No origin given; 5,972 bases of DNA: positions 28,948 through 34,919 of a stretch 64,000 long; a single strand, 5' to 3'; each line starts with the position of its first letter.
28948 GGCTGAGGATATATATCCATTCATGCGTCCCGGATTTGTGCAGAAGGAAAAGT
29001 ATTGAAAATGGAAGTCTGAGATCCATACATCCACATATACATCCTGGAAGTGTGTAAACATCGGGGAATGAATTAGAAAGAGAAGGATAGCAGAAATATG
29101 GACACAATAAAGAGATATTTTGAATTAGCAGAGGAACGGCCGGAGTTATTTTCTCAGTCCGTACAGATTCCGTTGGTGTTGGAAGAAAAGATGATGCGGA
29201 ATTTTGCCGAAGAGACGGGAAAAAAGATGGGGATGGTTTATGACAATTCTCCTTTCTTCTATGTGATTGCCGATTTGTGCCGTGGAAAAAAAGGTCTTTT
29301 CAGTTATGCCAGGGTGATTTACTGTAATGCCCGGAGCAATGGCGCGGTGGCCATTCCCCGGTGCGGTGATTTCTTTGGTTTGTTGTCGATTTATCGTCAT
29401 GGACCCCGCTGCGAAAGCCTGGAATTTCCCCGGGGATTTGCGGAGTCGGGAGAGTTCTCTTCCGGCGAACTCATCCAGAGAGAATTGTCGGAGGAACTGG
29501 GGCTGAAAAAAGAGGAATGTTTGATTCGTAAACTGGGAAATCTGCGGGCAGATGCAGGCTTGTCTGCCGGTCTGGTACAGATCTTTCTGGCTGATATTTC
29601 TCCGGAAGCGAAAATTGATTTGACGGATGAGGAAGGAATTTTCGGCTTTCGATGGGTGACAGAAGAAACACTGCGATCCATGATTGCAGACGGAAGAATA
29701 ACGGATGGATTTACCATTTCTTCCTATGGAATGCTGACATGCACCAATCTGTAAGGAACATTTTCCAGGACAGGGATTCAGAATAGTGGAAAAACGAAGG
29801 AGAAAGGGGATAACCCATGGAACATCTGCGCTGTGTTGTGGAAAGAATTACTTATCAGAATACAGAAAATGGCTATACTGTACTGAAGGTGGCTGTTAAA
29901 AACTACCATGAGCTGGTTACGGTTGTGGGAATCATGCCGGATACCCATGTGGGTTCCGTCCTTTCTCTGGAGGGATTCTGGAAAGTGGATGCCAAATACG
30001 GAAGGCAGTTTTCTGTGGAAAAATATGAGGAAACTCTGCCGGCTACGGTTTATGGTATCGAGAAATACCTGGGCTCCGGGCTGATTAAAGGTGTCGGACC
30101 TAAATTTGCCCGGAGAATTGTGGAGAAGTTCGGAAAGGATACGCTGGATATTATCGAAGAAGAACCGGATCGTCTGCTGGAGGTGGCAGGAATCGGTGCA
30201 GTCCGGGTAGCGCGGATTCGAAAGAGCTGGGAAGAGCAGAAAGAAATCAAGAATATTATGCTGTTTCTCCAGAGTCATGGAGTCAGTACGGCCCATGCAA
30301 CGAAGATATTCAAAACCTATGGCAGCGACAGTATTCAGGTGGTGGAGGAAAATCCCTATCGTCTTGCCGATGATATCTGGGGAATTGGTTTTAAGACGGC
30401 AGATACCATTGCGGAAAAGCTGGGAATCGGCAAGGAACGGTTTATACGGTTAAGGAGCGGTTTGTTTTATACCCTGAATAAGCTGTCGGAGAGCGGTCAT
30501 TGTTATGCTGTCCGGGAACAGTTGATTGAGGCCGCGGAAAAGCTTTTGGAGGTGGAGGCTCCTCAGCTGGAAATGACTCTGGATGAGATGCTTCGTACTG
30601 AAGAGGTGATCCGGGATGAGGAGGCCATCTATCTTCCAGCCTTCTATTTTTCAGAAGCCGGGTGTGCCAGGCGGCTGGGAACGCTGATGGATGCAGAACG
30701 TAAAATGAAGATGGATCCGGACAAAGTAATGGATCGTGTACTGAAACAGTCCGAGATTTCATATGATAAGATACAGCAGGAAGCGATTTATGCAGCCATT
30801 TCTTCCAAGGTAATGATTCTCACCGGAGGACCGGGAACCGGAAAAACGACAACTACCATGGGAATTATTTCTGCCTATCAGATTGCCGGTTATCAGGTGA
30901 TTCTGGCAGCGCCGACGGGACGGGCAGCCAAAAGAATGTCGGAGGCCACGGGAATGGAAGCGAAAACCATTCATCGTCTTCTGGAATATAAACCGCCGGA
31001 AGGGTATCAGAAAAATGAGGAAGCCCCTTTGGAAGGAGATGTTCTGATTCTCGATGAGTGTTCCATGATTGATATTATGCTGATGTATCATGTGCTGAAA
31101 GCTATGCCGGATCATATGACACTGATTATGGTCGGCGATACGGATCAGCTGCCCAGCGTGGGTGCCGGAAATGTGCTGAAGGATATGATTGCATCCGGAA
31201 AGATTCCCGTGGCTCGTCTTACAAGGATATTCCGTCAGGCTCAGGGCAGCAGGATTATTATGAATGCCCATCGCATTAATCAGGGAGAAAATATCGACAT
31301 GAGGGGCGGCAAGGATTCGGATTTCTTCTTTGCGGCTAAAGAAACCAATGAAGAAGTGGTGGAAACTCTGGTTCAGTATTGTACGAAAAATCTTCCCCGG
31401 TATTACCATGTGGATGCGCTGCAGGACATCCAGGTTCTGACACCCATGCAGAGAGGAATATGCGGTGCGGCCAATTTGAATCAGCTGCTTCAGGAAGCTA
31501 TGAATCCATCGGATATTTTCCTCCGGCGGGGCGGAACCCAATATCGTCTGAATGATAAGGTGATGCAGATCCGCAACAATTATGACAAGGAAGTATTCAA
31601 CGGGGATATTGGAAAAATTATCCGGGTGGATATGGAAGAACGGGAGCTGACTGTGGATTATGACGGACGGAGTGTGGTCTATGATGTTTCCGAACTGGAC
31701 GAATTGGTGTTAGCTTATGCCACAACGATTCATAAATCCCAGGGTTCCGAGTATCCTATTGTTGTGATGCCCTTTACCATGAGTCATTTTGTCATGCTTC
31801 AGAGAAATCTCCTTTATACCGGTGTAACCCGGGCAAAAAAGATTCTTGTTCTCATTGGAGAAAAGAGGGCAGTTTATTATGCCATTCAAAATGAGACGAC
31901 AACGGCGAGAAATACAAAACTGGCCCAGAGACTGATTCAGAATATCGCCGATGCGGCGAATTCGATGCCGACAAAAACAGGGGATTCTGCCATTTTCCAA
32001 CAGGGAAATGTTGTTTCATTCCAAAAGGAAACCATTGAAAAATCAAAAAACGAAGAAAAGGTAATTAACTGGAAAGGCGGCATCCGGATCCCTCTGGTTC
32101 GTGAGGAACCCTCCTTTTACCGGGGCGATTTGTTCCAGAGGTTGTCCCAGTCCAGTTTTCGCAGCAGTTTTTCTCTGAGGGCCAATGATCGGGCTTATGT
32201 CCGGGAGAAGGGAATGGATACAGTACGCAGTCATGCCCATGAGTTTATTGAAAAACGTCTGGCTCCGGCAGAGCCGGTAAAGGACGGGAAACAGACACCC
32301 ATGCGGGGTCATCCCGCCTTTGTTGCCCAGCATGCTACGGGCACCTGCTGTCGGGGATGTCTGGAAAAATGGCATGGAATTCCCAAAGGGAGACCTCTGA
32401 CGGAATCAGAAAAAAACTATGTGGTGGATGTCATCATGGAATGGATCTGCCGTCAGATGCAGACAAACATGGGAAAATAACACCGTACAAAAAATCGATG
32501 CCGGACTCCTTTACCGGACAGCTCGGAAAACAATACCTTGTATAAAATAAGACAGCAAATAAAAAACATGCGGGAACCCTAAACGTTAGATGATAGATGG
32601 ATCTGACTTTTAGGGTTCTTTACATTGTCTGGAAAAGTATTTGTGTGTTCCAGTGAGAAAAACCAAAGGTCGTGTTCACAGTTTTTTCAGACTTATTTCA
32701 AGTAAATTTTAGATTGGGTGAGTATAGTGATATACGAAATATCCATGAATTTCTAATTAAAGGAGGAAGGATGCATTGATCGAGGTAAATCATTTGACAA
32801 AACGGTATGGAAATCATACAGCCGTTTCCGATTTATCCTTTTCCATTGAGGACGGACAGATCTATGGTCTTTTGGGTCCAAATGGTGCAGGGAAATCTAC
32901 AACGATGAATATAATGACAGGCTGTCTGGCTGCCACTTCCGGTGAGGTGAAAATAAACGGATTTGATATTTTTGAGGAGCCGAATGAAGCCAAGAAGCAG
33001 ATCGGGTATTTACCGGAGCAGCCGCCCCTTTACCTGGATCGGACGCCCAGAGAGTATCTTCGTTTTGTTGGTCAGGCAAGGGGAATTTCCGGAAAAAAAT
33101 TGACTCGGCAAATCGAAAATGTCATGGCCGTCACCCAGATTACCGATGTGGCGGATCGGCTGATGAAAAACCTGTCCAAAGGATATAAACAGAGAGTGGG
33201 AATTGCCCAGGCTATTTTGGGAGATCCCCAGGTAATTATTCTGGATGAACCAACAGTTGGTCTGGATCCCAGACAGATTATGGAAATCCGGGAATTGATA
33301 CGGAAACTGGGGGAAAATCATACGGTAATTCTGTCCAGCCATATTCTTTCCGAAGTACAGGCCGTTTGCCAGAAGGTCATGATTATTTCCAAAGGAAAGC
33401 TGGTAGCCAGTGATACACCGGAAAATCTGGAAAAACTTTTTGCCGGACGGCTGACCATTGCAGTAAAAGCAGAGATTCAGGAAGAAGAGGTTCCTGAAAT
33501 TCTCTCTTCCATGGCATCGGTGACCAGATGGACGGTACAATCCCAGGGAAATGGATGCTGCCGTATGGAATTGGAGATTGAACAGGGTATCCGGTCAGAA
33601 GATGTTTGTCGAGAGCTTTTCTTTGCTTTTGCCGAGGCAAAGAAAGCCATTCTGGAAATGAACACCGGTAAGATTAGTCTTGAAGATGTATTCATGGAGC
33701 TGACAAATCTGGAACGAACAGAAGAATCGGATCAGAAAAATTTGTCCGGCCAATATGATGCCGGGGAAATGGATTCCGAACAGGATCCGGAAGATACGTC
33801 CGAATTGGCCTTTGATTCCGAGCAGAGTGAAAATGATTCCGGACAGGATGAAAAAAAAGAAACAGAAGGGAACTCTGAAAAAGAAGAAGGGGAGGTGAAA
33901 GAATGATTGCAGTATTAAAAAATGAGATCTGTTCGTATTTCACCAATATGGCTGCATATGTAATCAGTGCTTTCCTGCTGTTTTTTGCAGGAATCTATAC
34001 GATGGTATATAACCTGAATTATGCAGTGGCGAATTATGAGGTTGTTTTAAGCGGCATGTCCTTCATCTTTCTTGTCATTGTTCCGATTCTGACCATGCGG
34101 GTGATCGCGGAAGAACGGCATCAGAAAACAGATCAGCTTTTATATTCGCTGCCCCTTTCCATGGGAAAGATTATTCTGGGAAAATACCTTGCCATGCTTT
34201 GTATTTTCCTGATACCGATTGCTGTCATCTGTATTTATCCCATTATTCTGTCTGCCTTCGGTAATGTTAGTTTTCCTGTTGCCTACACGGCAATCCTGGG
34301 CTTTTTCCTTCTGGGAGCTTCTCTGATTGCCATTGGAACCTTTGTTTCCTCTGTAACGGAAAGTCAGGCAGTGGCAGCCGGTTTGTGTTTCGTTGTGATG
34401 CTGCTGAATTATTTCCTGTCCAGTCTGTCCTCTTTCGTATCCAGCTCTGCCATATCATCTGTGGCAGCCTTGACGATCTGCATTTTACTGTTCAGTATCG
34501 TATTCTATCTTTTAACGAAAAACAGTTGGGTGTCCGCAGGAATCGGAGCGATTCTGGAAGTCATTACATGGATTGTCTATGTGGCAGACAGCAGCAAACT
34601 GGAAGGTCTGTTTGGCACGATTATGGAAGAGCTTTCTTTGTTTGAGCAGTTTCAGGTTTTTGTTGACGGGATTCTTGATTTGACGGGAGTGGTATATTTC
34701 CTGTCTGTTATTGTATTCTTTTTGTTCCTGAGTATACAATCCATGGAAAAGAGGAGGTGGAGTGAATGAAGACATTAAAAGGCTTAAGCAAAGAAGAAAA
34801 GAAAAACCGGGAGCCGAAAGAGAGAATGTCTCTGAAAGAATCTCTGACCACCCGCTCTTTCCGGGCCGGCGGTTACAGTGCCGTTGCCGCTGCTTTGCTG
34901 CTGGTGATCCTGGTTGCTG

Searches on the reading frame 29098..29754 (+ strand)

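Call 8: search_protein_families(library=pfam, proteins=[window:29098-29754:+], max_evalue=0.0001)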
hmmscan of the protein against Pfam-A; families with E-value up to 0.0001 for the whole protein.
window:29098-29754:+ (218 aa): 1 family
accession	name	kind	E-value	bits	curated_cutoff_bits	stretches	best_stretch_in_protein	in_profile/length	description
PF00293.34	NUDIX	-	2.6e-07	31.1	21.1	1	95-192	17-118/134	NUDIX domain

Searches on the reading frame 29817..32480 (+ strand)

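Call 8: search_protein_families(library=pfam, proteins=[window:29817-32480:+], max_evalue=0.0001)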
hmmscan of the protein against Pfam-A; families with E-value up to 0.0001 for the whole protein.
window:29817-32480:+ (887 aa): 11 families
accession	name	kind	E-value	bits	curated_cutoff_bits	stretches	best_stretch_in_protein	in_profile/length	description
PF13811.11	DUF4186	-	2.6e-52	175.9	25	1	771-877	2-108/109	Domain of unknown function (DUF4186)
PF13245.12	AAA_19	-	5.9e-46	156.4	25.1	1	320-449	1-133/134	AAA domain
PF13604.12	AAA_30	-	2.5e-43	148.5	27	1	316-492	2-173/191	AAA domain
PF14490.11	HHH_RecD2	-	6e-40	135.5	27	1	140-230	1-92/92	ATP-dependent RecD2 DNA helicase HHH domain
PF23139.1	OB_YrrC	-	4.7e-26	91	27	1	1-75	1-76/76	ATP-dependent DNA helicase YrrC, OB-fold domain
PF18335.7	SH3_13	-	5.3e-22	77.8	41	1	554-615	1-65/65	ATP-dependent RecD-like DNA helicase SH3 domain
PF13538.12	UvrD_C_2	-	5e-19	68.3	27.4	1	632-680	1-52/52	UvrD-like helicase C-terminal domain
PF14520.12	HHH_5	-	1.2e-11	45.3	27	1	90-139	7-56/57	Helix-hairpin-helix domain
PF01443.25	Viral_helicase1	-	3.4e-08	34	21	0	574-680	123-227/228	Viral superfamily 1 RNA helicase core domain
PF13086.12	AAA_11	-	3.9e-08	33.8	27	0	316-370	2-64/257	AAA domain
PF00270.35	DEAD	-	5.6e-05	23.4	26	0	318-459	2-143/167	DEAD/DEAH box helicase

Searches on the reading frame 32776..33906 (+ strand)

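Call 8: search_protein_families(library=pfam, proteins=[window:32776-33906:+], max_evalue=0.0001)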
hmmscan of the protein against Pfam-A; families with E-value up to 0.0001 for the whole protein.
window:32776-33906:+ (376 aa): 2 families
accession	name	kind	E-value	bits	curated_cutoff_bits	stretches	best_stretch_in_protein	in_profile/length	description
PF00005.33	ABC_tran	-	5.1e-32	111.8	25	1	18-160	2-136/137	ABC transporter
PF13304.12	AAA_21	-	5.7e-12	46.7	27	1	123-191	228-300/304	AAA domain, putative AbiEii toxin, Type IV TA system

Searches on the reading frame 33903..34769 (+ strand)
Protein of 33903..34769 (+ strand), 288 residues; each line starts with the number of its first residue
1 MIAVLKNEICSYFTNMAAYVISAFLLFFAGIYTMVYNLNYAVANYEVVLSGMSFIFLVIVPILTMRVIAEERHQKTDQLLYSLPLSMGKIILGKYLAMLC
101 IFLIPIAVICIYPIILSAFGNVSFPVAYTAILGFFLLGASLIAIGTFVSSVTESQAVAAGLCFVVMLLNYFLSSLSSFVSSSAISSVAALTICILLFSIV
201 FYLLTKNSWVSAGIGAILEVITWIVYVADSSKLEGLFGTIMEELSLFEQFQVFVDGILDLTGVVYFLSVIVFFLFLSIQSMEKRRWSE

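Call 8: search_protein_families(library=pfam, proteins=[window:33903-34769:+], max_evalue=0.0001)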
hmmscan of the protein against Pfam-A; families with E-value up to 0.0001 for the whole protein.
window:33903-34769:+ (288 aa): 3 families
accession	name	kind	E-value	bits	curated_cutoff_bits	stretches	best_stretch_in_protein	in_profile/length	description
PF12698.13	ABC2_membrane_3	-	5.1e-08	32.8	31.6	1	43-227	158-342/347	ABC-2 family transporter protein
PF12679.13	ABC2_membrane_2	-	1.5e-07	31.4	27.2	1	41-180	72-206/283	ABC-2 family transporter protein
PF13346.12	ABC2_membrane_5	-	2.2e-05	24.5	25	1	19-204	16-195/205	ABC-2 family transporter protein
